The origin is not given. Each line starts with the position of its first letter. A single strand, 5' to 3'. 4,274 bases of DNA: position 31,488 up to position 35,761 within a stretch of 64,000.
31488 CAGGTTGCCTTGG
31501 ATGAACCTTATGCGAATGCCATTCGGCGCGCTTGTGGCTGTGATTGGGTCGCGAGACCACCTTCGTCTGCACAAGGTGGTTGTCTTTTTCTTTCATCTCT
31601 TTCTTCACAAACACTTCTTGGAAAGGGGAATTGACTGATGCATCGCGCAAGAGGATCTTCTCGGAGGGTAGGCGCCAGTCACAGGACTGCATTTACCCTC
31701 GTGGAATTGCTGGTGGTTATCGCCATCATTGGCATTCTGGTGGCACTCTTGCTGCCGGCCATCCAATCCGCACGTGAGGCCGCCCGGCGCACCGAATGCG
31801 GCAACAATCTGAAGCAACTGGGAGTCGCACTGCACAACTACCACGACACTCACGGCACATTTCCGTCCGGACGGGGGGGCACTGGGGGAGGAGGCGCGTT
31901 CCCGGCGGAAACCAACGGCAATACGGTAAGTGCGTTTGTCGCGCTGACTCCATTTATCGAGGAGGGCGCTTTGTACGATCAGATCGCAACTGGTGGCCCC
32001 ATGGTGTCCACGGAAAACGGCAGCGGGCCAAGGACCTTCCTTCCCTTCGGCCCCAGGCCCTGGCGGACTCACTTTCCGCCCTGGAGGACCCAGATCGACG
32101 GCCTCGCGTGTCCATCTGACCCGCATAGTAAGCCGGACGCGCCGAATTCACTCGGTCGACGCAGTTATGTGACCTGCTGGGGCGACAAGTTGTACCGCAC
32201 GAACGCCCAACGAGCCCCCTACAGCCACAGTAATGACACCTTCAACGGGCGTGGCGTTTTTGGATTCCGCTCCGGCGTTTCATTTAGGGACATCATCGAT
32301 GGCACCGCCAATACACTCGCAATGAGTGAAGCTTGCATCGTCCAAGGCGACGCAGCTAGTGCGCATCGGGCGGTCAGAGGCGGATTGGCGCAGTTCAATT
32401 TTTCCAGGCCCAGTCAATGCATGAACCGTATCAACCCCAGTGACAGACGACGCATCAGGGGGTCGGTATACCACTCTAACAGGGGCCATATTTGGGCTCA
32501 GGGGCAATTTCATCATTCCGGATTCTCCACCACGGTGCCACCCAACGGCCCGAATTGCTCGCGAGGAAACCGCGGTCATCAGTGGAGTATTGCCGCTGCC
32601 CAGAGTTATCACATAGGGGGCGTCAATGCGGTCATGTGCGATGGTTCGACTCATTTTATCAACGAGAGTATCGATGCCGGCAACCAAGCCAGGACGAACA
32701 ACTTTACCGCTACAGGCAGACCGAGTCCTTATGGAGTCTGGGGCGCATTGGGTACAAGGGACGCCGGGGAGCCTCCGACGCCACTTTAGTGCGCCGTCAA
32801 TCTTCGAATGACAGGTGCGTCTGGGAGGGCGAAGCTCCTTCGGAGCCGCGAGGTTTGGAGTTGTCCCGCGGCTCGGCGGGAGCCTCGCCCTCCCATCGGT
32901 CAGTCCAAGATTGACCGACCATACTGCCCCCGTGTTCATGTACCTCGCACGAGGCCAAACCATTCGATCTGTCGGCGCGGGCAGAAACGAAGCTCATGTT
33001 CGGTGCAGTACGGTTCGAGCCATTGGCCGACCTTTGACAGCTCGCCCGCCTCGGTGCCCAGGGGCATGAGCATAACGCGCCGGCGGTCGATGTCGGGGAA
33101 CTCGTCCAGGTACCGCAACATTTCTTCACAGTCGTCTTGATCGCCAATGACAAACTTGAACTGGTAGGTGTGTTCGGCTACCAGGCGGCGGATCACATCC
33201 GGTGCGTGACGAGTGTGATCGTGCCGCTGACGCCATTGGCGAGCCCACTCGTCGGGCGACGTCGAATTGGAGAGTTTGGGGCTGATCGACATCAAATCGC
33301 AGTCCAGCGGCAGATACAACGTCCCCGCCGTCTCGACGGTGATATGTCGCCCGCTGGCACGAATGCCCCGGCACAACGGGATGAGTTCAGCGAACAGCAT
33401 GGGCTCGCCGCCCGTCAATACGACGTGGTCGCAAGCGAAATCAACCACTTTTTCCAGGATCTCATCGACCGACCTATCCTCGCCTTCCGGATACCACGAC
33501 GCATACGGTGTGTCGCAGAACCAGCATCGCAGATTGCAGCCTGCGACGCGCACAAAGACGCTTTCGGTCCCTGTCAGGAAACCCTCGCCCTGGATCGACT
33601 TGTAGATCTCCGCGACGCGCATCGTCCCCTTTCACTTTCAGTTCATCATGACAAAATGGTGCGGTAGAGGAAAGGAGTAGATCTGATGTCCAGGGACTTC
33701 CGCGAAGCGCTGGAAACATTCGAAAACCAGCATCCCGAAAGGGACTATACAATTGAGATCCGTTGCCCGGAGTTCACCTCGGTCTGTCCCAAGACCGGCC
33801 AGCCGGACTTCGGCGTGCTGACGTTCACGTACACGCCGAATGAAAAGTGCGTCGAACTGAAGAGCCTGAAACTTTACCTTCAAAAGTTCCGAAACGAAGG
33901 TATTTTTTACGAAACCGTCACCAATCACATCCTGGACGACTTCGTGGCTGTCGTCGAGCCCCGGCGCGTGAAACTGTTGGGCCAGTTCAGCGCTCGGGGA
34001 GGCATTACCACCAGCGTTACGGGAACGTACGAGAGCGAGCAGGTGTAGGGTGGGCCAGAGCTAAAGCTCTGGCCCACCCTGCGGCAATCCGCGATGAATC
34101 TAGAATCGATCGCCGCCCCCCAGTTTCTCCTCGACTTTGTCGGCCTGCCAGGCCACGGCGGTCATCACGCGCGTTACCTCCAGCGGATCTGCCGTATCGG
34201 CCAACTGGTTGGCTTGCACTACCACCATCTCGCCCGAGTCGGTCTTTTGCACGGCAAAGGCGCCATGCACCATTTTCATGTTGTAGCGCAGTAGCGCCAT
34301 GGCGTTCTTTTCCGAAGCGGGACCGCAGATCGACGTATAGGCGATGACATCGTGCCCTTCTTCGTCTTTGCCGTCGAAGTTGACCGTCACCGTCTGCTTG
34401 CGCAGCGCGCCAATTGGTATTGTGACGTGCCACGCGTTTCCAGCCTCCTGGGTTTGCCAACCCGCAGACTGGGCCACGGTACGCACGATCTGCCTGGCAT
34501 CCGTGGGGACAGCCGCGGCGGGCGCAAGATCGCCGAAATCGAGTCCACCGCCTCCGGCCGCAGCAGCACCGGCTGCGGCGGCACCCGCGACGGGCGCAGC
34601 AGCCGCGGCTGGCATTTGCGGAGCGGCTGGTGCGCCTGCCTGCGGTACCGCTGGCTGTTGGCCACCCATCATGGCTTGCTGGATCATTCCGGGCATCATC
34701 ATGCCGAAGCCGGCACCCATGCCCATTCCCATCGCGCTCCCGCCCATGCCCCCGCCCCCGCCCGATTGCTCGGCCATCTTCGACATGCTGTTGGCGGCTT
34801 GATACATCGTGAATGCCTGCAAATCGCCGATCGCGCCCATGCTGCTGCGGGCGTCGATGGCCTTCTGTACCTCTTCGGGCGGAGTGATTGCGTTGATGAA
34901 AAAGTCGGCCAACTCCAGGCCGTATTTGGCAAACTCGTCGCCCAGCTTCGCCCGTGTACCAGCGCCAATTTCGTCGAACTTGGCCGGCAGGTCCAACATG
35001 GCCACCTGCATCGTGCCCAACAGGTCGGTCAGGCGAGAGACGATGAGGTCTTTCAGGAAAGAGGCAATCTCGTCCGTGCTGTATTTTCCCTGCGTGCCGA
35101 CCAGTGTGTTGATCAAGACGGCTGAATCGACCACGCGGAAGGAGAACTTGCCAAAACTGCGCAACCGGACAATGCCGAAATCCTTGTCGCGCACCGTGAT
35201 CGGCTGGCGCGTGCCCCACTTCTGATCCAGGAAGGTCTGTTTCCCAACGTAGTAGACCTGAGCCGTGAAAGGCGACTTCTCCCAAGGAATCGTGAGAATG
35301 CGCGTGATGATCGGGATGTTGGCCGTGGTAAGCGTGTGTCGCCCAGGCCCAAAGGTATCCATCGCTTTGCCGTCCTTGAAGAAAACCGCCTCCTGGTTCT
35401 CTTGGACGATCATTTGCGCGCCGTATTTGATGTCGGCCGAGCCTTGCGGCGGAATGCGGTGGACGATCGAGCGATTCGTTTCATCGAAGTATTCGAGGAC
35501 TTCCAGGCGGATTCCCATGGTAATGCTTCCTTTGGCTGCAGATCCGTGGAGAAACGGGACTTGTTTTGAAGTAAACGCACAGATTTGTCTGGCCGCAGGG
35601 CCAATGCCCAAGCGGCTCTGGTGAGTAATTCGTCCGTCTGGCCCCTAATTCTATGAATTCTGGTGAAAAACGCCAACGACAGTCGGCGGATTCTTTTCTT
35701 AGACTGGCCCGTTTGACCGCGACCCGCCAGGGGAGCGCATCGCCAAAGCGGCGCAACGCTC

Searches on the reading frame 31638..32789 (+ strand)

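Call 31: search_protein_families(library=pfam, proteins=[window:31638-32789:+], max_evalue=0.001)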
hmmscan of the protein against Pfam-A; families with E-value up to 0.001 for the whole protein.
window:31638-32789:+ (383 aa): 2 families
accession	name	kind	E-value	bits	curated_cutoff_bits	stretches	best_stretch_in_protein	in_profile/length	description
PF07596.16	SBP_bac_10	-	7.3e-53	180.8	23.3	1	43-347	1-267/268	Protein of unknown function (DUF1559)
PF07963.17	N_methyl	-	4e-06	26.6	21.2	1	16-39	4-27/27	Prokaryotic N-terminal methylation motif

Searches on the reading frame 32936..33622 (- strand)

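Call 31: search_protein_families(library=pfam, proteins=[window:32936-33622:-], max_evalue=0.001)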
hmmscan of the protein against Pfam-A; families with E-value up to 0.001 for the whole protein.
window:32936-33622:- (228 aa): 2 families
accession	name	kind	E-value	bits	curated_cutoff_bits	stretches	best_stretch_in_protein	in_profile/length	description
PF04055.27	Radical_SAM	-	5.3e-16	59.7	29.5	1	27-103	5-89/166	Radical SAM superfamily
PF13353.11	Fer4_12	-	1.3e-05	26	22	1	11-92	2-82/137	4Fe-4S single cluster domain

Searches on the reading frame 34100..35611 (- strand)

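Call 31: search_protein_families(library=pfam, proteins=[window:34100-35611:-], max_evalue=0.001)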
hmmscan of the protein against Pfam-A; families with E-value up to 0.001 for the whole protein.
window:34100-35611:- (503 aa): 2 families
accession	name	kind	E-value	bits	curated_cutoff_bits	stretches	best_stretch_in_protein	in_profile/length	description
PF13421.11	Band_7_1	-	8.3e-65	218.8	24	1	56-259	6-210/211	SPFH domain-Band 7 family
PF01145.31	Band_7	-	1.3e-15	58.4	23.6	1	68-258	2-161/176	SPFH domain / Band 7 family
